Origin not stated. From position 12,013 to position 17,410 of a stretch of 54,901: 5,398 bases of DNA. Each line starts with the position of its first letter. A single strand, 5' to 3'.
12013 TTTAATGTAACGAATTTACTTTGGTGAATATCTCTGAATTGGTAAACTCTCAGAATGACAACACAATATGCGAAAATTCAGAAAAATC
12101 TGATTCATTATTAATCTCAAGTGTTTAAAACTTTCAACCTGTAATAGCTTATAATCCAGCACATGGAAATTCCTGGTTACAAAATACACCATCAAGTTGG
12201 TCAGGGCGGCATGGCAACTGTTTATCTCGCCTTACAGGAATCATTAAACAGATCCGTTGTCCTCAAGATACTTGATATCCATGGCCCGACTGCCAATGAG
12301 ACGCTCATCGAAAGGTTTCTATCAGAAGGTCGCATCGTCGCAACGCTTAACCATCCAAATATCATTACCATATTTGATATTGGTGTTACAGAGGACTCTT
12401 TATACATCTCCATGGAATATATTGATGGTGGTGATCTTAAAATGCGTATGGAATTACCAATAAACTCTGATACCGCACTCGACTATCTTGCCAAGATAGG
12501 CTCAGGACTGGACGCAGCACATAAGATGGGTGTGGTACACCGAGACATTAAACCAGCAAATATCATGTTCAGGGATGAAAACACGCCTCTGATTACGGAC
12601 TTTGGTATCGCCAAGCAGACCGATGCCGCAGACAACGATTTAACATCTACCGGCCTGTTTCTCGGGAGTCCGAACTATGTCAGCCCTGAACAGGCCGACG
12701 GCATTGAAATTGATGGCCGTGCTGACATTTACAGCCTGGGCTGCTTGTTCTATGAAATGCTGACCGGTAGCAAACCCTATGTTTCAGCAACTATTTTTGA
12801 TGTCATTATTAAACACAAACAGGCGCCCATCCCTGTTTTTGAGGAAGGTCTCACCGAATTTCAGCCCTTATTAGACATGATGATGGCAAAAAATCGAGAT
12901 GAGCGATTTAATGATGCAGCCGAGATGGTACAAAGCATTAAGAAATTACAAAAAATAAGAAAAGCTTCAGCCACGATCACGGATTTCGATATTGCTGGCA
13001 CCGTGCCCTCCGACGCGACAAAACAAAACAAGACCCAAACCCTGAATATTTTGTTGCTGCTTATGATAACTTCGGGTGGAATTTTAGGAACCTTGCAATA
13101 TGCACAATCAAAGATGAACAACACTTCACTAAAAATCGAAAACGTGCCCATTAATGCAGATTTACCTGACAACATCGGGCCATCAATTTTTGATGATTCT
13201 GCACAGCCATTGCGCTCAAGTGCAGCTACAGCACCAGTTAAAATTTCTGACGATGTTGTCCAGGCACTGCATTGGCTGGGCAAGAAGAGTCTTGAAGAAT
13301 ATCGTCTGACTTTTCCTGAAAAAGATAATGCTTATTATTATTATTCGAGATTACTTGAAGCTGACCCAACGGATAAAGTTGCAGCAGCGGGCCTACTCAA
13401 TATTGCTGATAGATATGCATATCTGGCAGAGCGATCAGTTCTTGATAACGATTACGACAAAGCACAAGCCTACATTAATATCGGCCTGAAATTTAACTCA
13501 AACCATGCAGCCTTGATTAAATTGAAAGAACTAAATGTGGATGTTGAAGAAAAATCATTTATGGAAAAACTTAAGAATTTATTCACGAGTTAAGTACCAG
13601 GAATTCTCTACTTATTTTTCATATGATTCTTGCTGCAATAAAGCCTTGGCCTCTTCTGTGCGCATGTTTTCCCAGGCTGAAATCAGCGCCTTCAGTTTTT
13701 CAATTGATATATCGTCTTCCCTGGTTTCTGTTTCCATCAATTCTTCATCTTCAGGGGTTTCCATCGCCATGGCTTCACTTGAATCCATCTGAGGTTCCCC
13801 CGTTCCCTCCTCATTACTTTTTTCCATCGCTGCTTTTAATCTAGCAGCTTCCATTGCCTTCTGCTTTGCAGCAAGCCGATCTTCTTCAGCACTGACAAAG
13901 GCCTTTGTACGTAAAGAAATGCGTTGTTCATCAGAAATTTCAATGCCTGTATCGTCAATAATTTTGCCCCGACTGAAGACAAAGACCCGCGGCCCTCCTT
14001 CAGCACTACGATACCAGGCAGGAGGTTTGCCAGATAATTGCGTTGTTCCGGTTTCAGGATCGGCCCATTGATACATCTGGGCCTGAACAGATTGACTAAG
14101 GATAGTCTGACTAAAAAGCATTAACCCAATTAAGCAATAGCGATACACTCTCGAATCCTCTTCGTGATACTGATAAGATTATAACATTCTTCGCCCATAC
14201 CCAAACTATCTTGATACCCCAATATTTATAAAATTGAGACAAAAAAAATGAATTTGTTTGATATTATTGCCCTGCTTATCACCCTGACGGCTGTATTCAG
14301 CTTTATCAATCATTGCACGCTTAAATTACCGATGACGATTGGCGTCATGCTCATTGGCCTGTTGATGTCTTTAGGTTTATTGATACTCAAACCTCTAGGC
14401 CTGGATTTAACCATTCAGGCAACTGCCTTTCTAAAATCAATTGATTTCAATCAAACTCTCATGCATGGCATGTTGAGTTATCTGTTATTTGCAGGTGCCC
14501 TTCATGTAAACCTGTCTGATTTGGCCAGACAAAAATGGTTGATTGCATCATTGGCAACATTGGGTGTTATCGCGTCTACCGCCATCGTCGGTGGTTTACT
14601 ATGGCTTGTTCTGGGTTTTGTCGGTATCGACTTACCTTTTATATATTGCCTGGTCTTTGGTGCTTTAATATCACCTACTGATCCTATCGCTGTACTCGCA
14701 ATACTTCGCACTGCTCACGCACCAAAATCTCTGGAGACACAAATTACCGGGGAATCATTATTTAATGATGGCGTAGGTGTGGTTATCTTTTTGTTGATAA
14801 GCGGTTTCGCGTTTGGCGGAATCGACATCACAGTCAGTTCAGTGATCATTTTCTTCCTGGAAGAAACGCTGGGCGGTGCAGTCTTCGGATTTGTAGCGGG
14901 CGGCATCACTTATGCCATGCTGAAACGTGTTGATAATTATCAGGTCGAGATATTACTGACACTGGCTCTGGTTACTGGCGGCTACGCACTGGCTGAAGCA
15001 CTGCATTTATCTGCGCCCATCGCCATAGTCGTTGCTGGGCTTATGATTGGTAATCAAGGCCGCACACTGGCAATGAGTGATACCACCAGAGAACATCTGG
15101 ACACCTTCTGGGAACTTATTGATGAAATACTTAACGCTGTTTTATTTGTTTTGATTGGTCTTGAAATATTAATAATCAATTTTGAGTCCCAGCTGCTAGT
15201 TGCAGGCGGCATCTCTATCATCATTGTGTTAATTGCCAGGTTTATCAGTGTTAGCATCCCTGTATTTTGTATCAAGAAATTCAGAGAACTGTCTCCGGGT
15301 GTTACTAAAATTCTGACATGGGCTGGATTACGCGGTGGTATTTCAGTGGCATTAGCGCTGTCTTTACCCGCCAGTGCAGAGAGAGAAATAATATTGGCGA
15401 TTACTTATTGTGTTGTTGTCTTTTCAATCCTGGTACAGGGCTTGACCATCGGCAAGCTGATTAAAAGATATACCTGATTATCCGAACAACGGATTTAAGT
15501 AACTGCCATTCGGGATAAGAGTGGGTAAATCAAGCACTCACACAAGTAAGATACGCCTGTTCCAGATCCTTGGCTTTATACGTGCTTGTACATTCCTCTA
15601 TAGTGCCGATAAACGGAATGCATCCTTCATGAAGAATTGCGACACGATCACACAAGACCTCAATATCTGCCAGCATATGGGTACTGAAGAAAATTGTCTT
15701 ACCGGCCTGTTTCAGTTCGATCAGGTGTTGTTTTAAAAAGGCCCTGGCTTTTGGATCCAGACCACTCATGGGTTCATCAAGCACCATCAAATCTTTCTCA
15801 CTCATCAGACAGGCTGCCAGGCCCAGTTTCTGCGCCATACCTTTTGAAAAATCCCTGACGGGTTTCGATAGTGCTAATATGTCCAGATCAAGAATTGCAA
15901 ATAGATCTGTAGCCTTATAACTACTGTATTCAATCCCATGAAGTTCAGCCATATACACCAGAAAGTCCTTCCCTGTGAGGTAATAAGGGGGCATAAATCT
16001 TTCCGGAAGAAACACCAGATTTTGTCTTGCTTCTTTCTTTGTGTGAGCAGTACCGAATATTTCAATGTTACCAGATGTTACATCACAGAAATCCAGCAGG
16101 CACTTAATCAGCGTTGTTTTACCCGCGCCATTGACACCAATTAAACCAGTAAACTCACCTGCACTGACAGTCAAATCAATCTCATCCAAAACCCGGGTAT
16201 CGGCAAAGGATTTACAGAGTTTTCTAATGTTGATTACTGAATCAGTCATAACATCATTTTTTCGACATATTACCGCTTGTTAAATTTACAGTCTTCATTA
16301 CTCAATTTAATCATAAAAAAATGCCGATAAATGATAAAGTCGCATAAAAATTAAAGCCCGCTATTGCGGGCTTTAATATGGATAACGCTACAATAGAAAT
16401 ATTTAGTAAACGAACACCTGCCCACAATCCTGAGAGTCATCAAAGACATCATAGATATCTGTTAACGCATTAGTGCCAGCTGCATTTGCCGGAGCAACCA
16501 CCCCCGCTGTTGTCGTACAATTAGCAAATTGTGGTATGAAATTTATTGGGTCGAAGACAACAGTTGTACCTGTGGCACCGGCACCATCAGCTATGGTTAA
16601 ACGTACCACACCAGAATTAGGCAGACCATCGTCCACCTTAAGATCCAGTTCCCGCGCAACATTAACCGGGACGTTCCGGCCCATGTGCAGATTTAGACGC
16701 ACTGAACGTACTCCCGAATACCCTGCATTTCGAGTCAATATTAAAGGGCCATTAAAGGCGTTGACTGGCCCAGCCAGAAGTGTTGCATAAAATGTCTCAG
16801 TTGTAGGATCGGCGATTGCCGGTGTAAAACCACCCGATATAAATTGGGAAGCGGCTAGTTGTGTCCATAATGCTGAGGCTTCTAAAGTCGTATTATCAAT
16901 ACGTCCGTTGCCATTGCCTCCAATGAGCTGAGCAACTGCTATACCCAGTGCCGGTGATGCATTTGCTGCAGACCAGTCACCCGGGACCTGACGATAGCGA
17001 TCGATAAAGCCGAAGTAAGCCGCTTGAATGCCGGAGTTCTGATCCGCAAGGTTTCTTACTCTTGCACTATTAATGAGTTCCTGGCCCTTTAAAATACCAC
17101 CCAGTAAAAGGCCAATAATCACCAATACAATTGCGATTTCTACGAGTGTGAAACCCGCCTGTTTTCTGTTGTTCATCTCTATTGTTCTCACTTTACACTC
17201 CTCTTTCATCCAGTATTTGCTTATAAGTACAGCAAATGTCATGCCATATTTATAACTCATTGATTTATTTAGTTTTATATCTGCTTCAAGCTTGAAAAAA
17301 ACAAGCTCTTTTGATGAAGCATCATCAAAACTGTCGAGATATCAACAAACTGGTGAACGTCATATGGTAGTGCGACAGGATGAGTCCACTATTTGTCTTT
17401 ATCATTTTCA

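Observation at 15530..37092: MSHA-like type IV filament locus with non-canonical composition and order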

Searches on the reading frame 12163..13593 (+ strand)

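Call 6: search_protein_families(library=ncbifam, proteins=[window:12163-13593:+], max_evalue=0.01)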
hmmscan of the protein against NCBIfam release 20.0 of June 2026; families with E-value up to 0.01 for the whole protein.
window:12163-13593:+ (476 aa): 20 families
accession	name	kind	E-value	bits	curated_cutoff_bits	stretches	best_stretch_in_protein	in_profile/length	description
NF033483.0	PknB_PASTA_kin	equivalog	3.5e-81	273.9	450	1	6-289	9-286/563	Stk1 family PASTA domain-containing Ser/Thr kinase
NF052427.1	StpK7MSMEG_1200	equivalog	1.6e-56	192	900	1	6-321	9-326/601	serine/threonine protein kinase StpK7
NF047741.1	antiphage_MADS6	equivalog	4.6e-44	151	460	2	96-280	292-473/612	methylation-associated defense system protein kinase MAD6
NF009651.0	PRK13184.1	equivalog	6.6e-34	117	839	1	6-225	4-249/932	serine/threonine-protein kinase PknD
TIGR03903.1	TOMM_kin_cyc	equivalog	5.7e-33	113.9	705.75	1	30-255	4-240/1267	TOMM system kinase/cyclase fusion protein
NF053615.1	SerThrKinAfsKStmc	equivalog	1.7e-19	70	1300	1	6-250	15-256/809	protein serine/threonine kinase AfsK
NF038150.1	lanthi_synth_IV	equivalog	1.2e-18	66.9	650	1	7-265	192-459/851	class IV lanthionine synthetase LanL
NF033442.0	BREX_PglW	equivalog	2.1e-13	49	990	2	5-140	513-646/1391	BREX system serine/threonine kinase PglW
NF038151.1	lanthi_synth_III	equivalog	1.7e-12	46.6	575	1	20-245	236-470/833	class III lanthionine synthetase LanKC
TIGR03724.2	arch_bud32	equivalog_domain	7.4e-12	45.2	125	1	50-158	38-139/193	KEOPS complex kinase/ATPase Bud32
NF011463.0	PRK14879.1-4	equivalog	4.2e-10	39.4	188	1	49-155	62-165/237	Kae1-associated kinase Bud32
NF007174.0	PRK09605.1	equivalog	8e-10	37.8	447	1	49-158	380-481/535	bifunctional N(6)-L-threonylcarbamoyladenine synthase/serine/threonine protein kinase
NF011464.0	PRK14879.1-7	equivalog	2.7e-09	37.1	246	1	50-155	51-154/221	Kae1-associated kinase Bud32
NF011460.0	PRK14879.1-1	equivalog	1.2e-08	34.4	199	1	50-178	56-185/232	Kae1-associated kinase Bud32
NF043056.1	T4SS_LegK1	equivalog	2.7e-07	29.6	550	1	123-198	209-282/516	Dot/Icm T4SS effector kinase LegK1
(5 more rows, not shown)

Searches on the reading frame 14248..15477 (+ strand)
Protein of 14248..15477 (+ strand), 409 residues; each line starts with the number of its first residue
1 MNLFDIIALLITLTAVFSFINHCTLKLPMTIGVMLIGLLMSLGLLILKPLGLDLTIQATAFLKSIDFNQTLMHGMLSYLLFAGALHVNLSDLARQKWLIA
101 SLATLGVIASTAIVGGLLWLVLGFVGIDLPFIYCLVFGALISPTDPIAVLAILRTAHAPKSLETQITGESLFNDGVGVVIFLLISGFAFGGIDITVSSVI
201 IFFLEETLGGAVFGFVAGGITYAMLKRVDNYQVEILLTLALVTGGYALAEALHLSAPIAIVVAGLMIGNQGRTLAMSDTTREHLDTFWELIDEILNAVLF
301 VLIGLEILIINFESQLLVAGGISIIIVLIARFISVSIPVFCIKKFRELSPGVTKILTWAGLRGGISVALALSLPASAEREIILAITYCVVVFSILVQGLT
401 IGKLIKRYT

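Call 6: search_protein_families(library=ncbifam, proteins=[window:14248-15477:+], max_evalue=0.01)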
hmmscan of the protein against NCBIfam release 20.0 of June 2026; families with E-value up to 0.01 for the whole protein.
window:14248-15477:+ (409 aa): 4 families
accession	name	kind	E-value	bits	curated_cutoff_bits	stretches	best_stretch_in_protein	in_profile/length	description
TIGR00831.1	a_cpa1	equivalog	3.6e-50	171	279.6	1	6-407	3-406/525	Na+/H+ antiporter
NF003716.0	PRK05326.1-3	equivalog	3.1e-36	124.9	355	1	63-404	54-385/499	potassium/proton antiporter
TIGR00840.1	b_cpa1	equivalog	3.4e-34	118.1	251.25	1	7-406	14-413/559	sodium/hydrogen exchanger 3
NF003715.0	PRK05326.1-2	equivalog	1.1e-26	93.3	309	1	64-406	55-387/595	potassium/proton antiporter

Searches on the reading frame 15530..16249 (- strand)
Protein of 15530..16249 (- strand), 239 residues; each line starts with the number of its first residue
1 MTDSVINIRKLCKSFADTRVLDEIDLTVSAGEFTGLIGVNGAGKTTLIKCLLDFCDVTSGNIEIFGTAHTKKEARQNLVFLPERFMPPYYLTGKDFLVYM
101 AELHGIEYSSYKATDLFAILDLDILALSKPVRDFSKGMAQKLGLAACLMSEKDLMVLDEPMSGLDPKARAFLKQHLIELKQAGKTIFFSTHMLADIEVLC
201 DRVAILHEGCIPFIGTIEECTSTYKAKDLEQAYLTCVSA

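Call 3: search_protein_families(library=pfam, proteins=[window:15530-16249:-], max_evalue=0.01)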
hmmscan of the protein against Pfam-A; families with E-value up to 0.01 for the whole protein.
window:15530-16249:- (239 aa): 6 families
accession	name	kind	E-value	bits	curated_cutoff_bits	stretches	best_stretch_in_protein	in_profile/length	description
PF00005.33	ABC_tran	-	1.3e-22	81.3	25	1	21-161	1-136/137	ABC transporter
PF13304.12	AAA_21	-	3.4e-16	60.6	27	2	130-191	234-298/304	AAA domain, putative AbiEii toxin, Type IV TA system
PF13476.12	AAA_23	-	0.0017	19.5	27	1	23-52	14-40/201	AAA domain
PF13604.12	AAA_30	-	0.002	18.3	27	1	29-76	16-61/191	AAA domain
PF02463.25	SMC_N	-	0.0037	17.1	40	0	13-51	11-44/220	RecF/RecN/SMC N terminal domain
PF13175.12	AAA_15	-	0.0098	16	32.1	0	25-58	20-50/374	AAA ATPase domain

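Call 5: search_protein_families(library=ncbifam, proteins=[window:15530-16249:-], max_evalue=0.01)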
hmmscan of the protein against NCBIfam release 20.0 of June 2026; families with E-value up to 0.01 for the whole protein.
window:15530-16249:- (239 aa): 190 families (the best 25 are shown)
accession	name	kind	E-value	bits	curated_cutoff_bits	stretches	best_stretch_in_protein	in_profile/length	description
TIGR01188.1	drrA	subfamily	2.5e-44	151.8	312.45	1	13-222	1-213/302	daunorubicin resistance ABC transporter, ATP-binding protein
TIGR03740.1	galliderm_ABC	subfamily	3.2e-38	131.6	309.75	1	7-219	2-210/223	lantibiotic protection ABC transporter ATP-binding subunit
TIGR03522.1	GldA_ABC_ATP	equivalog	4.8e-38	131.3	402.6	1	6-227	3-226/301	gliding motility-associated ABC transporter ATP-binding subunit GldA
NF033858.1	ABC2_perm_RbbA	equivalog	2.9e-37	128.1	1050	1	4-237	265-501/909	ribosome-associated ATPase/putative transporter RbbA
TIGR03864.1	PQQ_ABC_ATP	hypoth_equivalog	3.6e-37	128.1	302.25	1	6-235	2-234/236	ABC transporter, ATP-binding subunit, PQQ-dependent alcohol dehydrogenase system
NF010060.0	PRK13537.1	equivalog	8.2e-35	120.2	521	1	2-209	12-222/314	nodulation factor ABC transporter ATP-binding protein NodI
NF010059.0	PRK13536.1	equivalog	1.4e-32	112.8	549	1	3-210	41-251/342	nodulation factor ABC transporter ATP-binding protein NodI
NF047565.1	PSM_export_PmtA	equivalog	3e-32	112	350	1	19-226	15-221/282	phenol-soluble modulin export ABC transporter ATP-binding protein PmtA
TIGR01288.1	nodI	equivalog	4.2e-31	108.1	424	1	5-210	4-212/303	nodulation factor ABC transporter ATP-binding protein NodI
TIGR04521.1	ECF_ATPase_2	equivalog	3e-30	105.3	330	2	112-225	123-237/279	energy-coupling factor transporter ATPase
TIGR01186.1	proV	subfamily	1.1e-26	93.8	326.6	1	20-220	8-217/363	betaine/proline/choline family ABC transporter ATP-binding protein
NF006987.0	PRK09452.1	equivalog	1.8e-26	92.7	482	1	3-219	15-234/378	spermidine/putrescine ABC transporter ATP-binding protein PotA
NF011967.0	PRK15439.1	equivalog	2.3e-26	92.3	586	1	3-221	9-228/510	autoinducer 2 ABC transporter ATP-binding protein LsrA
TIGR00968.1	3a0106s01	subfamily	3.2e-26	92.3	342.75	1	6-221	1-219/237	sulfate ABC transporter ATP-binding protein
TIGR01257.1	rim_protein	equivalog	5.3e-26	89.9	4012.85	1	7-223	1939-2160/2272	rim ABC transporter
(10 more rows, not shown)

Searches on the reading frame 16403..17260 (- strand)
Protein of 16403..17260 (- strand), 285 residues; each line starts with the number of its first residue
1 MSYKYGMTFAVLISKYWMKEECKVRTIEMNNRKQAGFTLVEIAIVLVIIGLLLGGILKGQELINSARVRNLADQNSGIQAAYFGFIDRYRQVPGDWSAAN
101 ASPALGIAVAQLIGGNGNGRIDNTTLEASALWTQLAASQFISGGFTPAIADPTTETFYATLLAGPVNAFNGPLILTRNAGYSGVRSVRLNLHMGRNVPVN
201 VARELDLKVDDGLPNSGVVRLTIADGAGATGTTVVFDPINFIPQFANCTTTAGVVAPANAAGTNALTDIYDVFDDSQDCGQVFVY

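Call 3: search_protein_families(library=pfam, proteins=[window:16403-17260:-], max_evalue=0.01)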
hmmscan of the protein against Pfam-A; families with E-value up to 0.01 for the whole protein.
window:16403-17260:- (285 aa): 1 family
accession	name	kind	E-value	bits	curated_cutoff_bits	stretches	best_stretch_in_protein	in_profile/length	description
PF07963.17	N_methyl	-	5.1e-08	32.6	21.2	1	31-57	1-27/27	Prokaryotic N-terminal methylation motif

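Call 5: search_protein_families(library=ncbifam, proteins=[window:16403-17260:-], max_evalue=0.01)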
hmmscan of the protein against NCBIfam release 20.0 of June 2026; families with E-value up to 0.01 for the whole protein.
window:16403-17260:- (285 aa): 4 families
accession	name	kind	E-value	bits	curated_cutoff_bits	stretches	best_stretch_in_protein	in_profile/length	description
TIGR01708.2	typeII_sec_gspH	equivalog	3.7e-05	23.8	80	1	34-57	1-24/169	type II secretion system minor pseudopilin GspH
TIGR02532.1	IV_pilin_GFxxxE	domain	5.1e-05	22.9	16.3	1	34-56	1-23/24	prepilin-type N-terminal cleavage/methylation domain-containing protein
TIGR01710.1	typeII_sec_gspG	equivalog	0.00086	19.4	88.85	1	36-56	2-22/134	type II secretion system major pseudopilin GspG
NF040999.1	pilin_ComGC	equivalog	0.0056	16.9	75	0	35-53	2-20/84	competence type IV pilus major pilin ComGC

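Call 38: search_solved_structures(query=window:16403-17176:-, max_evalue=1)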
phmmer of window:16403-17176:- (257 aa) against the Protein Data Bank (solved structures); distinct sequences matched with E-value up to 1: 6.
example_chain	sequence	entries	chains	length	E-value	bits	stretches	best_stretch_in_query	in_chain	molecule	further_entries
9egp_A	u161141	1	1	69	0.14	15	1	4-52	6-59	Geopilin domain 1 protein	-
6xxe_A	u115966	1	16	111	0.18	14.6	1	9-58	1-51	Uncharacterized protein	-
8qqj_J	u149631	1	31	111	0.28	14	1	9-55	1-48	Type IV narrow pilus major component PilA5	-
7tgg_A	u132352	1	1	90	0.51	13.1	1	4-27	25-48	Geopilin domain 1 protein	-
5kua_A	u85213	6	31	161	0.64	12.8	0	9-77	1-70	pilin | Neisseria meningitidis PilE variant SB-GATDH | Neisseria meningitidis PilE, SB-DATDH variant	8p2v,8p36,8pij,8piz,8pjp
9lab_B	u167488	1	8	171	0.67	12.7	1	4-51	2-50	MSHA major pilin subunit MshA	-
